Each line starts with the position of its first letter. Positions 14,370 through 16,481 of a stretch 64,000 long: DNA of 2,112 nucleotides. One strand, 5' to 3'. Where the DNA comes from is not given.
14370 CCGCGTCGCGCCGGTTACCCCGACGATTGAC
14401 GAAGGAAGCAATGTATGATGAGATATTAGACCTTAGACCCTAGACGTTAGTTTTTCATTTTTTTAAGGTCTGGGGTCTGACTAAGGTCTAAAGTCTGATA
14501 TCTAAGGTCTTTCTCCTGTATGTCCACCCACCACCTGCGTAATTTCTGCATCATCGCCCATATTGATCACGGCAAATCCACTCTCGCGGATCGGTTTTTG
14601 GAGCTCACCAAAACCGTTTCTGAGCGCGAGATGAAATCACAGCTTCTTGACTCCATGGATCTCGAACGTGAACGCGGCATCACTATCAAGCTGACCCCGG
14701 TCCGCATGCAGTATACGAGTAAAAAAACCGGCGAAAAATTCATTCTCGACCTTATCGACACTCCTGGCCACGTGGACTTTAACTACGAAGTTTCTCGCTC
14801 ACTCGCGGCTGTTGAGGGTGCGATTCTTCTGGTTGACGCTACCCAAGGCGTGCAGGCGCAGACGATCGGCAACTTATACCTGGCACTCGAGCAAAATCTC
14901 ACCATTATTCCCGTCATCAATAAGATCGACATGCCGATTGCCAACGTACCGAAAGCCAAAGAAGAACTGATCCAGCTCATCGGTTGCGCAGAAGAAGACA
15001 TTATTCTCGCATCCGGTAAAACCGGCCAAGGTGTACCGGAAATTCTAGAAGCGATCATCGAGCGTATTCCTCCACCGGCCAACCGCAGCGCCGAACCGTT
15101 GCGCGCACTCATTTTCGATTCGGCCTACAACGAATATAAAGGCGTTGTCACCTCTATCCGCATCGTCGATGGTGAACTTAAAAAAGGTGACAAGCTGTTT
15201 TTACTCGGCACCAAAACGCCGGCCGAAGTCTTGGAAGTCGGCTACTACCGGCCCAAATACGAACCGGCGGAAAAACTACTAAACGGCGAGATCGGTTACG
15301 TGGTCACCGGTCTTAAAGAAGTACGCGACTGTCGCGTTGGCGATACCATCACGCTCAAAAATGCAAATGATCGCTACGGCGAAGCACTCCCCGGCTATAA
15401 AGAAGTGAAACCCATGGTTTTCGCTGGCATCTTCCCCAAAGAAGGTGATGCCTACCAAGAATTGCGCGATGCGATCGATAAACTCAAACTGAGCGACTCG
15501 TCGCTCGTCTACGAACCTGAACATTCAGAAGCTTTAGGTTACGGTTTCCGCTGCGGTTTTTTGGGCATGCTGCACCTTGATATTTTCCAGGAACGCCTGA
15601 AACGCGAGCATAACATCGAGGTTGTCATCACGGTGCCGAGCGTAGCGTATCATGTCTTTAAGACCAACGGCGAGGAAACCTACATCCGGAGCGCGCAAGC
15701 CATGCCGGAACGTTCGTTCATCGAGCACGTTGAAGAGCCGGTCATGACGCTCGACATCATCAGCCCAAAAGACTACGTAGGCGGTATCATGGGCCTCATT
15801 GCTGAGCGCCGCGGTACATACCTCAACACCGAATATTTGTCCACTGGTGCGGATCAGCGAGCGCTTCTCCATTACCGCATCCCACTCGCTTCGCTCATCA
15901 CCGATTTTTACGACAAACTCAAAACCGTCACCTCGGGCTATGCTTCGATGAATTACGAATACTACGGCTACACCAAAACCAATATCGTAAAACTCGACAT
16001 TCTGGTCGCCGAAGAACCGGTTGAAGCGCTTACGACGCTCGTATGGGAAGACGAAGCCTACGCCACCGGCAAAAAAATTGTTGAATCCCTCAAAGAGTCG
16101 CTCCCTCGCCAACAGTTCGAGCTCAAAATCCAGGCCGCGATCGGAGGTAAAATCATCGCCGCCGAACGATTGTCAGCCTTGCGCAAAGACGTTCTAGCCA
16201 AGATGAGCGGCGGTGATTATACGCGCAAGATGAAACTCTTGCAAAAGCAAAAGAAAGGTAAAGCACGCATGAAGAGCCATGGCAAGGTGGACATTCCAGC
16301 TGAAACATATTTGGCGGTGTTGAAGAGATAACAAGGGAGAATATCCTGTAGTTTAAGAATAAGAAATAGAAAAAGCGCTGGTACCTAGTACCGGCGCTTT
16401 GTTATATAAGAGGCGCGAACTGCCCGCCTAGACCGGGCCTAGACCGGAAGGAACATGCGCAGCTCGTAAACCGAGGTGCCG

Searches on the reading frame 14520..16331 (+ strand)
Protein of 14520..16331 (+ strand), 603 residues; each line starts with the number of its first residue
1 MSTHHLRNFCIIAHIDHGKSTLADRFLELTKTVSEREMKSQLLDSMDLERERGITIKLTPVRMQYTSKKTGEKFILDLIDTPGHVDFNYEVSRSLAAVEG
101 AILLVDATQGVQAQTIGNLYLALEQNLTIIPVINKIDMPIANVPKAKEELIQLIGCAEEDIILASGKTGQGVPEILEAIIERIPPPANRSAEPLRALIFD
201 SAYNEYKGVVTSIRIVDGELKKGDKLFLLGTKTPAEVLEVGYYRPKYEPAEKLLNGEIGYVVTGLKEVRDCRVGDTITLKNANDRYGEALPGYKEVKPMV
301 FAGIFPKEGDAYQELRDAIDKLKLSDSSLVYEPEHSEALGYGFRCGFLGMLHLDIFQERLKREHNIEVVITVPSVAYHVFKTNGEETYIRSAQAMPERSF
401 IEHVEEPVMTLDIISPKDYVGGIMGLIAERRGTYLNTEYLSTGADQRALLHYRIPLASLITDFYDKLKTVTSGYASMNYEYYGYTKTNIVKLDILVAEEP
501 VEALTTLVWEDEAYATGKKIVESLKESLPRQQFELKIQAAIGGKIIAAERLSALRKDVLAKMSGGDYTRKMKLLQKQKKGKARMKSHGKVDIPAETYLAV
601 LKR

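Call 17: search_protein_families(library=pfam, proteins=[window:14520-16331:+], max_evalue=0.01)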
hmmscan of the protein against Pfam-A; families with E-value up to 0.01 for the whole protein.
window:14520-16331:+ (603 aa): 7 families
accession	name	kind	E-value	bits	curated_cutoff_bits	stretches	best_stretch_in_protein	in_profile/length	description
PF00009.33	GTP_EFTU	-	2.7e-53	180.8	26.5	1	5-185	2-188/188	Elongation factor Tu GTP binding domain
PF06421.17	LepA_C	-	2e-40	137.6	29.7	1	497-602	2-107/107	GTP-binding protein LepA C-terminus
PF00679.30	EFG_C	-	2.2e-21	76.1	27.9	1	404-493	2-87/89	Elongation factor G C-terminus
PF03144.31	GTP_EFTU_D2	-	8.5e-10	39.4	30.3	1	208-278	1-73/73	Elongation factor Tu domain 2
PF14492.12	EFG_III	-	2.3e-05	24.8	27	1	297-370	3-73/75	Elongation Factor G, domain III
PF22042.2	EF-G_D2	-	0.0015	19.1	27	1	193-230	1-38/84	Elongation factor G domain 2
PF16658.11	RF3_C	-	0.0022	18.3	40.1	1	297-378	8-86/132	Class II release factor RF3, C-terminal domain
